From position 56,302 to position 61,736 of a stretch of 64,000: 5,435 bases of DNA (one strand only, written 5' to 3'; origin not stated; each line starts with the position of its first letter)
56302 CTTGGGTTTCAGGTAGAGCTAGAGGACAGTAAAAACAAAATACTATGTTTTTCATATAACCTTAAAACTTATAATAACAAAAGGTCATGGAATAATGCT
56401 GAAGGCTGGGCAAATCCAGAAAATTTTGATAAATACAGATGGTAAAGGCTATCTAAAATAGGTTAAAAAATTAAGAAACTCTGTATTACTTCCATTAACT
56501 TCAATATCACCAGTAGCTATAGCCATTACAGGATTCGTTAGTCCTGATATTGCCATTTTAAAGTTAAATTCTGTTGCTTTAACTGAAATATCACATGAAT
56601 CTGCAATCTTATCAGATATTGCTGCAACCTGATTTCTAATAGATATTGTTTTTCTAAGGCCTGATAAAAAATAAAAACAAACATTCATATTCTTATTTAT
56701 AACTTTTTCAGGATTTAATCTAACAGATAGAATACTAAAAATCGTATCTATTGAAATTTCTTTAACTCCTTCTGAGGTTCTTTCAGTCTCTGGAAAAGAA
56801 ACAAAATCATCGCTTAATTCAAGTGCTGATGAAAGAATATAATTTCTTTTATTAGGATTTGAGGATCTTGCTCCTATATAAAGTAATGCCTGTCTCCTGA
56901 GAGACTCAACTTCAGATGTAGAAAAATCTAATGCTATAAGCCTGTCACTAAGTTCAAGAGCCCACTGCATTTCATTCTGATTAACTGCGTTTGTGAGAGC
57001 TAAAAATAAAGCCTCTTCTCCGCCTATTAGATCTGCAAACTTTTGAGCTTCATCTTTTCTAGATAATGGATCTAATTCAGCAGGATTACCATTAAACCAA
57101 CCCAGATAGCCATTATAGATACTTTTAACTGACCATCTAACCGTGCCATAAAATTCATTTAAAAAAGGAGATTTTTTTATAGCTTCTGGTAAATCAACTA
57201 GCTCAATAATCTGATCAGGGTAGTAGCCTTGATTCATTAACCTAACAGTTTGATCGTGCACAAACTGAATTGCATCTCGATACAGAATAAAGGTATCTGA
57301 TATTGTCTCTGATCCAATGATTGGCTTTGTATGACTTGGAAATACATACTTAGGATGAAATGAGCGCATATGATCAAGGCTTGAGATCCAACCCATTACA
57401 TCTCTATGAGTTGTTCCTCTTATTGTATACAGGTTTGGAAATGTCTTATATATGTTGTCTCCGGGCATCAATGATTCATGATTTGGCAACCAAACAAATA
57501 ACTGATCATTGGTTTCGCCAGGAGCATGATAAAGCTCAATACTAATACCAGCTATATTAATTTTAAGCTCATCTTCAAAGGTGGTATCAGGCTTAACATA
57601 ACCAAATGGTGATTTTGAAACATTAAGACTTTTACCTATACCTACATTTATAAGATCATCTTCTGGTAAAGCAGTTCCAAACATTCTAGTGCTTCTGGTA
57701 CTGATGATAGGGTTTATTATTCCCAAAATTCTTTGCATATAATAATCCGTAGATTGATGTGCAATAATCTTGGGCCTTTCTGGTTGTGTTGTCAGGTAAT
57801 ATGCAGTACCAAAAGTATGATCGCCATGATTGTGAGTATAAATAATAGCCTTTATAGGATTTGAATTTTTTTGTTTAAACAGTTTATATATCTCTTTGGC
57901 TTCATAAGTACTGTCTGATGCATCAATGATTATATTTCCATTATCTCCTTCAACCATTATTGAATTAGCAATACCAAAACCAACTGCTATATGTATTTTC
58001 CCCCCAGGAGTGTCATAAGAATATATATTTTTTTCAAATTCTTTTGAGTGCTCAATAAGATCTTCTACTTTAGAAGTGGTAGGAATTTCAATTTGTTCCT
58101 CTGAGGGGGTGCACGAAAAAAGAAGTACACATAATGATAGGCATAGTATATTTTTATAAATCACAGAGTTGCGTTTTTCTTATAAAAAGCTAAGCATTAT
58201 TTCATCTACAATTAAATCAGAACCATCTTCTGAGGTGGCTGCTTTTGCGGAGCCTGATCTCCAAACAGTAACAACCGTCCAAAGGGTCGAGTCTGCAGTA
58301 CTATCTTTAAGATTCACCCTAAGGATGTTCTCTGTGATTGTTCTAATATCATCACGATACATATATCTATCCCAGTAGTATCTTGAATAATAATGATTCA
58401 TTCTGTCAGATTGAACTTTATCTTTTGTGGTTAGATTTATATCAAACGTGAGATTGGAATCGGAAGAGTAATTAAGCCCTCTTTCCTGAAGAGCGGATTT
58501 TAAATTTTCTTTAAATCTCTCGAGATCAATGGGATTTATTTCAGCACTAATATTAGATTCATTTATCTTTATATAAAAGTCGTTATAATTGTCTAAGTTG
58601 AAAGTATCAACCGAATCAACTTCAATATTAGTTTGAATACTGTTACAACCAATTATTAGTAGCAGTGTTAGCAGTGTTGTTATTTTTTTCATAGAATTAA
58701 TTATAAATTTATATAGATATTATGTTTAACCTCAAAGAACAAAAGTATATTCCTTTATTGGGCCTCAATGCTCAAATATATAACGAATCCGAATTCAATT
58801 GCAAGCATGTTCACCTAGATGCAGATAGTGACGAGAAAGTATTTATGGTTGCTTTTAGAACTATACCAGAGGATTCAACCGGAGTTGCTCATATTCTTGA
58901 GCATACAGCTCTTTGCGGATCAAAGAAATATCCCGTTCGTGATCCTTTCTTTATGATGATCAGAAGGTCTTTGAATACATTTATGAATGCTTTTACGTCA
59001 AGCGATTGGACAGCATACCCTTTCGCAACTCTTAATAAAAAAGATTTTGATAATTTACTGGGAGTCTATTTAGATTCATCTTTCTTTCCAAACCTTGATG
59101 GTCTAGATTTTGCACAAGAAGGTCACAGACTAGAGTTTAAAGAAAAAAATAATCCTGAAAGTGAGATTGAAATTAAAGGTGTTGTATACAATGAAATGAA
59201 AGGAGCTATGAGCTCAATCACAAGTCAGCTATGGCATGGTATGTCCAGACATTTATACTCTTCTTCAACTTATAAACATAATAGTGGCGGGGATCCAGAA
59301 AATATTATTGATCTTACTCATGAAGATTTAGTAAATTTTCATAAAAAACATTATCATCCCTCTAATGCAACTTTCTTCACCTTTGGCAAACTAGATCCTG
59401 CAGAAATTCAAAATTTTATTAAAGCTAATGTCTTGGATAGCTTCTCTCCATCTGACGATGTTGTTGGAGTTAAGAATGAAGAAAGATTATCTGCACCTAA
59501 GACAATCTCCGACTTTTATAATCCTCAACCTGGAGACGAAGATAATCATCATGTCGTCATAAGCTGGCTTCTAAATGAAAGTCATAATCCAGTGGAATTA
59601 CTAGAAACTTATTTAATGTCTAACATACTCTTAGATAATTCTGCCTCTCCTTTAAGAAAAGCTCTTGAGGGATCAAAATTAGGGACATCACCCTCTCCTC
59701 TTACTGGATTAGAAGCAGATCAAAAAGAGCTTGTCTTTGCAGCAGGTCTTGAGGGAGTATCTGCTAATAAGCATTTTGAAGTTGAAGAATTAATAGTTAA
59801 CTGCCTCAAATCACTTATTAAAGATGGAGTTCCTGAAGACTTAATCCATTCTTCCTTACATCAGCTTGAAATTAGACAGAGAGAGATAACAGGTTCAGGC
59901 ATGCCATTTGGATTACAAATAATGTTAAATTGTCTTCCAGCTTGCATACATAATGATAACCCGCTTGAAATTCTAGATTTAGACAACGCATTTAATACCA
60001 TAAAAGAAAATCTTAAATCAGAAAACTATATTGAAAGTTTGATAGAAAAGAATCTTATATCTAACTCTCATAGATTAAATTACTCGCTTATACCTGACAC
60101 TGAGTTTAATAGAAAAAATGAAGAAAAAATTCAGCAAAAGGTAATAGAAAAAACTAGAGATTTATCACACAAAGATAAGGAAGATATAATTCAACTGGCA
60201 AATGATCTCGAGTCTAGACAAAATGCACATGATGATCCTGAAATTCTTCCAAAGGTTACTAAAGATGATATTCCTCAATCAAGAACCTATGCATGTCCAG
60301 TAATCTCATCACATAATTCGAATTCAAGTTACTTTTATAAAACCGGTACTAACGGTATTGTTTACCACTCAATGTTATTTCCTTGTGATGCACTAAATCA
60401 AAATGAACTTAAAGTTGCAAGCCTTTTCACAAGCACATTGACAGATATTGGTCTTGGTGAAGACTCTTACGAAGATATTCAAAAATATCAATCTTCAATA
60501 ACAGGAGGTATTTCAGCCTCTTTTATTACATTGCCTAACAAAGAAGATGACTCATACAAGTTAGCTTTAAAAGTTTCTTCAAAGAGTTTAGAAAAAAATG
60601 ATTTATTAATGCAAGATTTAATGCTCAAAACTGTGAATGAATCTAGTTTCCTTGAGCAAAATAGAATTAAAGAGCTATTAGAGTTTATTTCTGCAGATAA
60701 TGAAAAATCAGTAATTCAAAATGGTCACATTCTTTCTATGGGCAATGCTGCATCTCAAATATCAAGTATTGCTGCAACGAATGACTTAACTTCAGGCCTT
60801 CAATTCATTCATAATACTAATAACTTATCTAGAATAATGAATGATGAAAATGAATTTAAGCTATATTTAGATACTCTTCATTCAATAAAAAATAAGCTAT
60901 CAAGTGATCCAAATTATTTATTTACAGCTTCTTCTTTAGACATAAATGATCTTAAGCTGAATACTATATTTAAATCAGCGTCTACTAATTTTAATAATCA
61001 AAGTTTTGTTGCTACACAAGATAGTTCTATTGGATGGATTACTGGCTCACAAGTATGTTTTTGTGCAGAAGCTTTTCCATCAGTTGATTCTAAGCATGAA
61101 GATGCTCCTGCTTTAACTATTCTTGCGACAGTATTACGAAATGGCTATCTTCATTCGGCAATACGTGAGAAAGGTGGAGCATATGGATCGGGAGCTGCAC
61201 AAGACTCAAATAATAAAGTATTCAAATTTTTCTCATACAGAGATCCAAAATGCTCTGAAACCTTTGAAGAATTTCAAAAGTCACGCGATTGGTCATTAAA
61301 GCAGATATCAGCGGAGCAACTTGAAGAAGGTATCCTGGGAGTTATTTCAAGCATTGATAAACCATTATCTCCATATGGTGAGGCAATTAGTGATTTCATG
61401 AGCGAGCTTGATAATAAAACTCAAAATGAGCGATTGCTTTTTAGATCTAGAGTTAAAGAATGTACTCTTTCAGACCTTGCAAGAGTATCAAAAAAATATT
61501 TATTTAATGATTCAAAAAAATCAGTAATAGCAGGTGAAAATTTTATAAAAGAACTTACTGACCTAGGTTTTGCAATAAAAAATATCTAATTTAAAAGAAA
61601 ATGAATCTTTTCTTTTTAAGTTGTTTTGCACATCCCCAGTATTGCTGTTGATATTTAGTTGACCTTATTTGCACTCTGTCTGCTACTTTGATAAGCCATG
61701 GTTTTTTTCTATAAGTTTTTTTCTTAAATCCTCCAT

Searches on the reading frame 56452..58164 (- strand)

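Call 59: search_protein_families(library=ncbifam, proteins=[window:56452-58164:-], max_evalue=0.00001)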
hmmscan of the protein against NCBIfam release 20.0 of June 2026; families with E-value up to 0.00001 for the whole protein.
window:56452-58164:- (571 aa): 12 families
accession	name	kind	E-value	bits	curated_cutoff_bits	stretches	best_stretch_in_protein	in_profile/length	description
TIGR04559.1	SoxH_rel_PQQ_2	hypoth_equivalog_domain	1.3e-15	57.5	280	1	64-283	28-217/283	quinoprotein relay system zinc metallohydrolase 2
TIGR04558.1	SoxH_rel_PQQ_1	hypoth_equivalog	2.1e-15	56.5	300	1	46-125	14-93/285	quinoprotein relay system zinc metallohydrolase 1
NF012229.1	bla_class_B_core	domain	1.4e-12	47.9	100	1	66-227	15-139/139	metallo-beta-lactamase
NF033088.2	bla_subclass_B1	equivalog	3.1e-12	46.6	200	1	66-126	31-91/217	subclass B1 metallo-beta-lactamase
NF045731.1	blaDYB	exception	3.6e-09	36.3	550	0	191-278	139-227/250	DYB family subclass B1 metallo-beta-lactamase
NF040580.1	MBL_fold_Vmh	equivalog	4.1e-09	36.1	430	0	192-279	141-222/286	Vmh family MBL fold metallo-hydrolase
NF012146.1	blaB-IND-MUS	exception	3.2e-07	29.9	270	0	42-124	28-107/237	BlaB/IND/MUS family subclass B1 metallo-beta-lactamase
NF000329.2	bla_B2_CphA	exception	3.3e-07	30.2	500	0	67-126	50-109/253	CphA family subclass B2 metallo-beta-lactamase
NF012145.1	blaDIM_SIM_IMP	exception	5.1e-07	29.7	288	0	205-280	120-193/209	DIM/SIM/IMP family subclass B1 metallo-beta-lactamase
NF033087.1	bla_subclass_B2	equivalog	1.1e-06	28.6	240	0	66-143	22-96/221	subclass B2 metallo-beta-lactamase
NF012224.1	blaSFH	exception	1.6e-06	27.7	550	0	66-144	43-117/250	SFH family subclass B2 metallo-beta-lactamase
NF033584.1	blaPST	exception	8.4e-06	25.3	525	0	62-123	48-108/242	PST family subclass B1 metallo-beta-lactamase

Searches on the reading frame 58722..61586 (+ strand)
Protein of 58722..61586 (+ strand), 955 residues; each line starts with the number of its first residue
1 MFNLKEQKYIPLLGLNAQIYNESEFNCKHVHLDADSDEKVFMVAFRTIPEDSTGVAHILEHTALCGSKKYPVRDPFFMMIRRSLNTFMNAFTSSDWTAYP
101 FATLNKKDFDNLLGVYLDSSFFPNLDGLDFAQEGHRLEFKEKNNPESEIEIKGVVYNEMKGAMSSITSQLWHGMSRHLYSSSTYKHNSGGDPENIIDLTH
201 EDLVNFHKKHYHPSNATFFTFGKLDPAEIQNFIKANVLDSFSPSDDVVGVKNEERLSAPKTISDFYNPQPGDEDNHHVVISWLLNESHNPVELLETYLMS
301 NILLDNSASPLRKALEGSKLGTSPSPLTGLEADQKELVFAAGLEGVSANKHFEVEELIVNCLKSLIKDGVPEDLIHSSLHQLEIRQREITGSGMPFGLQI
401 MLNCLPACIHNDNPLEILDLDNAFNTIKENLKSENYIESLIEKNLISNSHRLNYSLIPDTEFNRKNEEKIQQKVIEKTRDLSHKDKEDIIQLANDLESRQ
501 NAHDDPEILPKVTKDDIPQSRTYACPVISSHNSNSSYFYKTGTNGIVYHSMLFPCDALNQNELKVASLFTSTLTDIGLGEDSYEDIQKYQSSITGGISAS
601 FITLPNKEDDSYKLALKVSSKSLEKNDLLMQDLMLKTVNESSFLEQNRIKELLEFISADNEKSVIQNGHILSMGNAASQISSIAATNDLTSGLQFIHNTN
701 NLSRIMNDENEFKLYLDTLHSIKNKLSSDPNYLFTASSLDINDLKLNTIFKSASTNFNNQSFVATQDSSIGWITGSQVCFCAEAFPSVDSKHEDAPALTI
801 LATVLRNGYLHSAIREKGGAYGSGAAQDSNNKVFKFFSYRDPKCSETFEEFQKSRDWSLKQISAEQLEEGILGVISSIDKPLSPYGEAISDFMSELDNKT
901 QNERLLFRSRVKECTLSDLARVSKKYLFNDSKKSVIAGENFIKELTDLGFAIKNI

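Call 59: search_protein_families(library=ncbifam, proteins=[window:58722-61586:+], max_evalue=0.00001)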
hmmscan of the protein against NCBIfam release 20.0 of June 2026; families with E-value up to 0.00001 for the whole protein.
window:58722-61586:+ (955 aa): 2 families
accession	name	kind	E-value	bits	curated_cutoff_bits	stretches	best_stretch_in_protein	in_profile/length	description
NF047421.1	YfmH_fam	equivalog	1.5e-12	47.4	250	1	51-237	58-218/425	EF-P 5-aminopentanol modification-associated protein YfmH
NF011681.0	PRK15101.1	equivalog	3.8e-06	25.2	765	0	49-101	80-131/961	pitrilysin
